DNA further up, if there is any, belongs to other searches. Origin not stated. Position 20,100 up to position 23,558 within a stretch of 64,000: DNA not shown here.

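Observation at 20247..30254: Self-contained operon of ECF sigma, anti-sigma-vWA fusion and a 2,342-aa polytopic giant of unknown function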

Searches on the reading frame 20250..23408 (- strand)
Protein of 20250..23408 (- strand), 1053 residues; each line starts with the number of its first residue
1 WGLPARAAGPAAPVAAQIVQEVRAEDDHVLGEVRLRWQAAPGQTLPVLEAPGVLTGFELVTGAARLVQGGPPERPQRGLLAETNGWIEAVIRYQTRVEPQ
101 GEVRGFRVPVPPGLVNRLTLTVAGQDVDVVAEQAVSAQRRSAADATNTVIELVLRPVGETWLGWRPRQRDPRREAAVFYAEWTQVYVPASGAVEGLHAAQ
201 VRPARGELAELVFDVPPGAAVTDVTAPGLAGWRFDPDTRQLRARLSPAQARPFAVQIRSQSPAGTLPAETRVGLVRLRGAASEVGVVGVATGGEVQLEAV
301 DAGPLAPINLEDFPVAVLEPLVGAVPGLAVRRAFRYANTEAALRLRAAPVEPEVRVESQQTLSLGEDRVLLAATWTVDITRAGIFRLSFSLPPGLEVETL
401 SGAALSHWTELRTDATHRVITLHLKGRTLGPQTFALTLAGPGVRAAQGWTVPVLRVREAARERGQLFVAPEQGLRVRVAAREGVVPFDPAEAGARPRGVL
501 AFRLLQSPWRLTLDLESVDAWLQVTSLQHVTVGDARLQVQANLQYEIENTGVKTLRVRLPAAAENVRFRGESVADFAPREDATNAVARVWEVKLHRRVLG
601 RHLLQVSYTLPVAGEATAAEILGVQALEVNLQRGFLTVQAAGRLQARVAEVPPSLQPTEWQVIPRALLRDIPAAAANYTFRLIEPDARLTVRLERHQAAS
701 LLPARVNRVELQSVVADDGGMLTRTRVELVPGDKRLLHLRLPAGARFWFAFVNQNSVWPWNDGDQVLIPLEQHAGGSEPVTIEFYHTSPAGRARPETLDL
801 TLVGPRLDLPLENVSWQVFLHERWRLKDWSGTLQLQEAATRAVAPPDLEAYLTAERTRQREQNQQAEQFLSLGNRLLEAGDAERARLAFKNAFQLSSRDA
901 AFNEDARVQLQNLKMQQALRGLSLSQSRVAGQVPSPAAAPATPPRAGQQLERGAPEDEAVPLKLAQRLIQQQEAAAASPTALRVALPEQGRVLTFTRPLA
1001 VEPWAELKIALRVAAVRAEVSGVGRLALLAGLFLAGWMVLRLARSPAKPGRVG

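Call 25: find_related_loci(query=A1, collection=genome_contigs, flank=10000)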
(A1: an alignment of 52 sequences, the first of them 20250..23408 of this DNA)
Query A1 (1053 aa) in genome_contigs; peptide patterns used: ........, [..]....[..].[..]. (x = any residue, [..] = any of these).
600 stretches matched a pattern (row limit reached: there are more); 428 encode a relative of the query (tblastn E <= 1e-3); the best 80 are kept; 80 distinct loci.
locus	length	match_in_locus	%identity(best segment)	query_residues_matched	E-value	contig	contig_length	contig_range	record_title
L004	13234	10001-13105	90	17-1049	0e+0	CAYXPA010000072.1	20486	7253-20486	MAG TPA_asm: uncultured Verrucomicrobiota bacterium isolate binchicken_co107_206 genome assembly, contig: NODE_6471_leng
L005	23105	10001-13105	77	17-1050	0e+0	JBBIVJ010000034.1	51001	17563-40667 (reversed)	MAG: Verrucomicrobiales bacterium isolate ESF170215_bin_74 NODE_449_length_51001_cov_8.5239, whole genome shotgun sequen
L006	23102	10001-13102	70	14-1042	0e+0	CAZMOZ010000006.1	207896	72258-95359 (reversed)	MAG TPA_asm: uncultured Verrucomicrobiota bacterium isolate binchicken_co107_126 genome assembly, contig: NODE_97_length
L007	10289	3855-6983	59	10-1044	0e+0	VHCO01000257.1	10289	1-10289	MAG: Verrucomicrobia bacterium isolate K_DeepCast_150m_m2_164 K_DeepCast_150m_m2_164_Ga0194126_10013337, whole genome sh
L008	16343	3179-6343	56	3-1044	0e+0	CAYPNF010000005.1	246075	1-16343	MAG TPA_asm: uncultured Verrucomicrobiota bacterium isolate SRP302447_co1_807 genome assembly, contig: NODE_163_length_2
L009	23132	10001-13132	58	13-1049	0e+0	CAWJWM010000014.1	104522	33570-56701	MAG: uncultured Verrucomicrobiae bacterium isolate MFD04716.bin.3.184 genome assembly, contig: contig_129119, whole geno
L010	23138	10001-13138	56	14-1046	0e+0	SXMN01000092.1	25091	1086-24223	MAG: Verrucomicrobiales bacterium isolate F1-120-MAGs170 F1-120__c278382, whole genome shotgun sequence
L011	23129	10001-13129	59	10-1038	0e+0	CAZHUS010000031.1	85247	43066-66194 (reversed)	MAG TPA_asm: uncultured Verrucomicrobiota bacterium isolate binchicken_co16_315 genome assembly, contig: NODE_471_length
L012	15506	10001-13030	58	13-1012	0e+0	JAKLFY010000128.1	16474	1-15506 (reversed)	MAG: Verrucomicrobia bacterium isolate RA.bin27 RA.bin27_128, whole genome shotgun sequence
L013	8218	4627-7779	57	18-1053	0e+0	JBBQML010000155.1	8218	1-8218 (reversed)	MAG: Verrucomicrobiota bacterium isolate Co_metawrap_420 Cmw_420_k141_19237609_length_8218_cov_7.0000, whole genome shot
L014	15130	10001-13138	57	13-1049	0e+0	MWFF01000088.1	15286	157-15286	MAG: Verrucomicrobia bacterium ADurb.Bin006 BWX48_contig000088, whole genome shotgun sequence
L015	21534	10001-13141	57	13-1048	0e+0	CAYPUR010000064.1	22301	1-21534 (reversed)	MAG TPA_asm: uncultured Verrucomicrobiota bacterium isolate SRP263991_co1_516 genome assembly, contig: NODE_3210_length_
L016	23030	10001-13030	58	13-1012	0e+0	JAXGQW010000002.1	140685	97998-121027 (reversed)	MAG: Verrucomicrobiota bacterium isolate AnMBR.bin335 bin335_2, whole genome shotgun sequence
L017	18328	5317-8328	57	20-1014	0e+0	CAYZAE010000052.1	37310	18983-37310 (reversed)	MAG TPA_asm: uncultured Verrucomicrobiota bacterium isolate SRP272421_co2_389 genome assembly, contig: NODE_2222_length_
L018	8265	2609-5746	56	8-1044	0e+0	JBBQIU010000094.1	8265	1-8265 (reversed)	MAG: Verrucomicrobiota bacterium isolate Co_metawrap_794 Cmw_794_k141_12876332_length_8265_cov_6.0000, whole genome shot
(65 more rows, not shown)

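Call 28: search_solved_structures(query=A1, max_evalue=10)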
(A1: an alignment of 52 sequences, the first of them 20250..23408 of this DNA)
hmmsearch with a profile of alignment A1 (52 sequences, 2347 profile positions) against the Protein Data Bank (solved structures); distinct sequences matched with E-value up to 10: 10.
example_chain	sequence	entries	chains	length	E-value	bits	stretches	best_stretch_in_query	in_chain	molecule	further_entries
6vfi_B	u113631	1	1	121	0.59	9.9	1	2151-2193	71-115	O43_dn18B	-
8ch0_A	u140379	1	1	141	0.8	9.5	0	2151-2183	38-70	Consensus tetratricopeptide repeat protein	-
2fo7_A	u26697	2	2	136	1.1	9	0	2151-2183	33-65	SYNTHETIC CONSENSUS TPR PROTEIN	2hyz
3zds_A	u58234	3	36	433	1.3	8.8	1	1749-1789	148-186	HOMOGENTISATE 1,2-DIOXYGENASE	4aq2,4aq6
5hrz_A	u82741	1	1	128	4.4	7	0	2152-2206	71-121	TPR domain protein 1na0C3_3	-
1na3_A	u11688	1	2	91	5.2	6.8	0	2152-2203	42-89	designed protein CTPR2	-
6v8e_A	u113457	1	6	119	6.4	6.5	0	2148-2183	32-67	Designed protein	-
1na0_A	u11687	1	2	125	6.7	6.4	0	2151-2203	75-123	designed protein CTPR3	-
8bu0_A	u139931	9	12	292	7.9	6.2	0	2150-2183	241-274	Consensus tetratricopeptide repeat protein | Crystal structure of an 8-repeat consensus TPR superhelix with Zinc. | Monomer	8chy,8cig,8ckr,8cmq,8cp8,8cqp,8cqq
2wqh_A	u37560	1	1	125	9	6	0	2152-2201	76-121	CTPR3Y3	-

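Call 34: predict_structure(alignment_id=A1)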
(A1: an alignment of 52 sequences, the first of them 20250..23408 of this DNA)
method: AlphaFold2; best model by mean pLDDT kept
length: 1053 residues; sequences in the alignment: 52
mean_pLDDT: 84.0   pTM: 0.42
mean pLDDT of the five models: 84.0, 82.8, 80.5, 80.1, 78.6
residues with pLDDT >= 90: 508; 70-90: 401; 50-70: 80; < 50: 64
segments of 3 or more residues with pLDDT < 50: 1-8, 697-701, 773-775, 843-846, 930-946, 974-984, 1019-1021, 1044-1048, 1050-1053
pLDDT, mean of each block of 10 residues (from residue 1): 38 84 91 91 87 86 84 83 90 91 86 86 88 88 78 86 80 83 95 95 92 95 95 95 95 96 91 94 94 90 94 93 86 89 91 87 92 92 83 93 93 82 86 95 91 91 92 89 92 80 90 90 95 92 92 92 95 91 82 89 96 87 93 94 83 95 93 85 93 66 80 89 93 87 90 83 88 64 92 84 92 92 88 86 53 68 83 83 82 73 74 76 58 43 47 57 69 48 58 88 88 72 65 76 49 37
secondary structure, 60 per line:
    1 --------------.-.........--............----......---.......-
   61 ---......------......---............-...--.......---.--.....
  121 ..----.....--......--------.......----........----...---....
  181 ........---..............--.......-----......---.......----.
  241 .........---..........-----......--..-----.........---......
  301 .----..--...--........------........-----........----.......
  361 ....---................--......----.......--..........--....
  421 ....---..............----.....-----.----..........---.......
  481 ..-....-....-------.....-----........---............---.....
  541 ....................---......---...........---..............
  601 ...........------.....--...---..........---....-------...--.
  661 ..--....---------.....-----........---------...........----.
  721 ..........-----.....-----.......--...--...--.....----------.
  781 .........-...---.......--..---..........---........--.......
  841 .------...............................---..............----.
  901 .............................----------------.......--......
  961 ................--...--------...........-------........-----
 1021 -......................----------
elements in order (helices of 4 or more, strands of 3 or more residues): E17-25 E28-39 E44-49 E53-59 E64-69 E76-81 E85-96 E98-100 E103-109 E116-122 E127-131 E134-139 E148-154 E159-166 E177-188 E192-205 E208-214 E220-225 E229-235 E240-249 E253-262 E268-273 E283-291 E295-301 H315-322 E329-336 E342-349 E354-364 E368-383 E386-391 E396-402 E405-414 E417-424 E428-441 E446-450 E461-470 E474-482 E484-487 H489-492 E500-504 E510-517 E521-532 E536-560 E564-569 E573-583 E587-611 E618-622 E625-627 E631-640 E644-647 E655-657 H665-668 E678-682 E688-695 E705-715 E720-730 E736-740 E746-752 E755-757 E760-762 E765-769 E780-789 E791-793 E797-803 E811-820 E824-831 E834-841 H848-878 H882-895 H900-929 H946-952 H955-976 E990-1000 E1008-1015 H1022-1043

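Call 36: fold_search(model_id=the predicted structure, library=pdb)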
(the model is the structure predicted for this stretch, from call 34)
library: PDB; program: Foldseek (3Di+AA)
matches with E <= 10: 976; with E <= 0.001: 54
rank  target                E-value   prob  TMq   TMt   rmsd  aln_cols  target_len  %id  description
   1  8t2v_A                5.0e-09  1.00  0.14  0.15  38.6       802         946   10  Cryo-EM Structures of Full-length Integrin alphaIIbbeta3 in Native Lipids (released 2023-07-26)
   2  7usl_A                5.8e-09  1.00  0.11  0.12  38.6       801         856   10  Integrin alphaM/beta2 ectodomain in complex with adenylate cyclase toxin RTX751 and M1F5 Fab (released 2022-08-17)
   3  4nen_A                9.8e-09  1.00  0.11  0.11  41.7       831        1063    9  An internal ligand-bound, metastable state of a leukocyte integrin, aXb2 (released 2014-01-15)
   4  4neh_A                1.4e-08  1.00  0.11  0.11  41.1       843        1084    9  An internal ligand-bound, metastable state of a leukocyte integrin, aXb2 (released 2014-01-15)
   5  8b6l_O                1.5e-08  1.00  0.14  0.24  20.9       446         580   11  Subtomogram average of the human Sec61-TRAP-OSTA-translocon (released 2022-12-07)
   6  4mmx_A                2.8e-08  1.00  0.15  0.16  36.3       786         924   10  Integrin AlphaVBeta3 ectodomain bound to the tenth domain of Fibronectin (released 2014-03-26)
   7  6c26_1                3.2e-08  1.00  0.15  0.34  20.9       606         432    9  The Cryo-EM structure of a eukaryotic oligosaccharyl transferase complex (released 2018-01-31)
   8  5es4_G                3.2e-08  1.00  0.11  0.13  41.1       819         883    8  RE-REFINEMENT OF INTEGRIN ALPHAXBETA2 ECTODOMAIN IN THE CLOSED/BENT CONFORMATION (released 2016-03-02)
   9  9e8a_A                6.3e-08  1.00  0.14  0.16  38.1       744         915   11  Integrin aIIbb3 bent conformation from human platelet membrane crude preparation (released 2025-10-15)
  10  4g1m_A                6.6e-08  1.00  0.14  0.15  37.4       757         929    9  Re-refinement of alpha V beta 3 structure (released 2012-12-12)
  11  7usm_A                9.7e-08  1.00  0.11  0.12  40.6       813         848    9  Integrin alphaM/beta2 ectodomain (released 2022-08-17)
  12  6s7t_E                1.0e-07  1.00  0.14  0.32  20.9       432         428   11  Cryo-EM structure of human oligosaccharyltransferase complex OST-B (released 2019-12-18)
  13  7oci_A                1.6e-07  1.00  0.15  0.34  20.2       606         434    9  Cryo-EM structure of yeast Ost6p containing oligosaccharyltransferase complex (released 2022-02-16)
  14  6s7o_E                1.9e-07  1.00  0.14  0.24  20.7       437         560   12  Cryo-EM structure of human oligosaccharyltransferase complex OST-A (released 2019-12-18)
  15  5es4_C                2.6e-07  1.00  0.11  0.12  39.2       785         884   11  RE-REFINEMENT OF INTEGRIN ALPHAXBETA2 ECTODOMAIN IN THE CLOSED/BENT CONFORMATION (released 2016-03-02)
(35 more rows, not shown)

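Call 54: search_protein_representatives(protein=window:20250-23408:-)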
Query: 1053 residues. Proteins with E-value up to 0.001 (for the whole library): 2476; up to 1e-10: 1452; up to 1e-30: 551. The best 150 are listed.
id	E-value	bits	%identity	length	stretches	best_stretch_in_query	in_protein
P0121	0.0e+00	1287.5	44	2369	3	8-1030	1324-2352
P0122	0.0e+00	1090.5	37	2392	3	16-1037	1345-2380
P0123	0.0e+00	1086.4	37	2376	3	14-1052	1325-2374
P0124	0.0e+00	1052.1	48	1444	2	2-1039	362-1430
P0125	2.1e-298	1009.2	37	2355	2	11-1048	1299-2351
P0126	1.5e-297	1006.3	37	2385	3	12-1046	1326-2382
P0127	2.6e-297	1005.6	38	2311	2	11-1050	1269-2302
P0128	5.5e-293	991.3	37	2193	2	17-1034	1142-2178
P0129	7.1e-293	990.9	34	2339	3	2-1014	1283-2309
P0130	4.0e-291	985.1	42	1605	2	12-1049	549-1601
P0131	3.4e-285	965.5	37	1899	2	11-1044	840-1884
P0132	4.7e-284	961.7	34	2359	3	10-1043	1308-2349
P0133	1.9e-280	949.7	37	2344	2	7-1042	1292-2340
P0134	2.2e-267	906.5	36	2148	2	22-1034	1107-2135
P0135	1.3e-258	877.5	33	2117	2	18-1030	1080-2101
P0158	2.7e-201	687.7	35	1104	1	17-1041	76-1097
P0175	2.2e-162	558.9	27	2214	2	106-1013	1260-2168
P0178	8.5e-162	557.0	27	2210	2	108-1014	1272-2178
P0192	1.1e-153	530.2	24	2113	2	103-1016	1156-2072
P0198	1.5e-151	523.1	26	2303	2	11-929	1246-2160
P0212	9.5e-147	507.2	25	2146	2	46-1030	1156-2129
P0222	4.1e-145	501.8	29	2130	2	22-1043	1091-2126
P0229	2.3e-143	496.0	27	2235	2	84-1016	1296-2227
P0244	5.7e-140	484.7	26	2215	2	16-1017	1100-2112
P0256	8.9e-137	474.1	25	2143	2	116-1013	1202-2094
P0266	1.6e-133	463.4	26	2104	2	154-1013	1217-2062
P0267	2.1e-133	463.0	25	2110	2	11-1011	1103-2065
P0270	7.0e-132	457.9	27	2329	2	11-1028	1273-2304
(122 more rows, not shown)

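Call 55: find_encoding_contigs(protein=P0192, flank=9000, max_places=2)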
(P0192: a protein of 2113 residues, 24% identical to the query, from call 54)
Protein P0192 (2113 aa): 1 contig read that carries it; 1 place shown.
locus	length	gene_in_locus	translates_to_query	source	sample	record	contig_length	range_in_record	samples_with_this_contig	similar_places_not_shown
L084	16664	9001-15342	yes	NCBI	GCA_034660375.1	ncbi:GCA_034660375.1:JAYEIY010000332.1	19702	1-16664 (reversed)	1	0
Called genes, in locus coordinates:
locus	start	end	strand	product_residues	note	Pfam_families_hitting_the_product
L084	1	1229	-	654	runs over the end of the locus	PF02463:SMC_N, PF00664:ABC_membrane, PF00005:ABC_tran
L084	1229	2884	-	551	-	PF00365:PFK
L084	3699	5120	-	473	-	PF13485:Peptidase_MA_2, PF07607:DUF1570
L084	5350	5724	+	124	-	-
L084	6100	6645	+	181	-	PF04542:Sigma70_r2, PF08281:Sigma70_r4_2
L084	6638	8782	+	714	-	PF12450:vWF_A, PF00092:VWA, PF13519:VWA_2, PF13768:VWA_3, PF12034:YfbK_C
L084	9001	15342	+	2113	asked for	-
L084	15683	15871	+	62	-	-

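Call 57: list_cluster_members(proteins=[P0192, P0212, P0267, P0256, P0175, P0178, P0244, P0198, P0266, P0229])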
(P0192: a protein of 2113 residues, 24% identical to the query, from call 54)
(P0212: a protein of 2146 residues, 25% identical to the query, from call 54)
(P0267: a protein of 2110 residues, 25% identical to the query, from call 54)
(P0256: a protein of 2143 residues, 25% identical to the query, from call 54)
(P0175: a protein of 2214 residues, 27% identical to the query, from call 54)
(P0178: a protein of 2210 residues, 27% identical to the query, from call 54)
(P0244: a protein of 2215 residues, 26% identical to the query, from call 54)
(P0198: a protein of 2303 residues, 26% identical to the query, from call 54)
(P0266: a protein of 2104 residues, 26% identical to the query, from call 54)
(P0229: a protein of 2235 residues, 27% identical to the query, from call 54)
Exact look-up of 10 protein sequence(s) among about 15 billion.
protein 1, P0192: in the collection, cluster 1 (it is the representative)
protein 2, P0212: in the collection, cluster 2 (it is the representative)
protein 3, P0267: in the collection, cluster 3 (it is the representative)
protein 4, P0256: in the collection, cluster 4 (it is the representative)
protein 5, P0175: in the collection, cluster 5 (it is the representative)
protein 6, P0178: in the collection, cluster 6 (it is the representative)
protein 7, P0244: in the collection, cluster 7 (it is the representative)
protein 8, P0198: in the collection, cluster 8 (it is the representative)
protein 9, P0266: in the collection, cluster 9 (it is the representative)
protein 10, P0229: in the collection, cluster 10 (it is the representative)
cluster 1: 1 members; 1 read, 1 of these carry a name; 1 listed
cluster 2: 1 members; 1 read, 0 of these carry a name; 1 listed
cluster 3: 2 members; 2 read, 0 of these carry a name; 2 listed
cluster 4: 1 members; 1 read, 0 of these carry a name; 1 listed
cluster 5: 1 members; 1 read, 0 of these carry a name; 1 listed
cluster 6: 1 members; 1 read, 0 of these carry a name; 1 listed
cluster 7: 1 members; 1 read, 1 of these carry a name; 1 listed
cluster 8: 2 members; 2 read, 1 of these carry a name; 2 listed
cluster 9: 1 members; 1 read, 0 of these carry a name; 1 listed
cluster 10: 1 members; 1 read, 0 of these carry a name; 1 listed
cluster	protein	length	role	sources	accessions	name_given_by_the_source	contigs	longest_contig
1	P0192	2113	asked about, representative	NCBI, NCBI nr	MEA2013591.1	MAG: hypothetical protein U9O87_11050 [Verrucomicrobiota bacterium] | hypothetical protein [Verrucomicrobiota bacterium]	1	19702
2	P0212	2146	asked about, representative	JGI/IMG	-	-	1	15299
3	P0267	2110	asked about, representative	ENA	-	-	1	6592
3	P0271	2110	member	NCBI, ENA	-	-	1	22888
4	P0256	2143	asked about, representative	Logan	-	-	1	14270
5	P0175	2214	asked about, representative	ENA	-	-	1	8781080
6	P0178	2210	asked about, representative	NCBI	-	-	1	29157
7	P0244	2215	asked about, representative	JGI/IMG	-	hypothetical protein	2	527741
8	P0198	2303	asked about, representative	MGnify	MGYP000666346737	CR=1 FL=1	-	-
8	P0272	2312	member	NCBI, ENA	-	-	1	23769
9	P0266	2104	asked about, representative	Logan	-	-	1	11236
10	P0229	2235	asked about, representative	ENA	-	-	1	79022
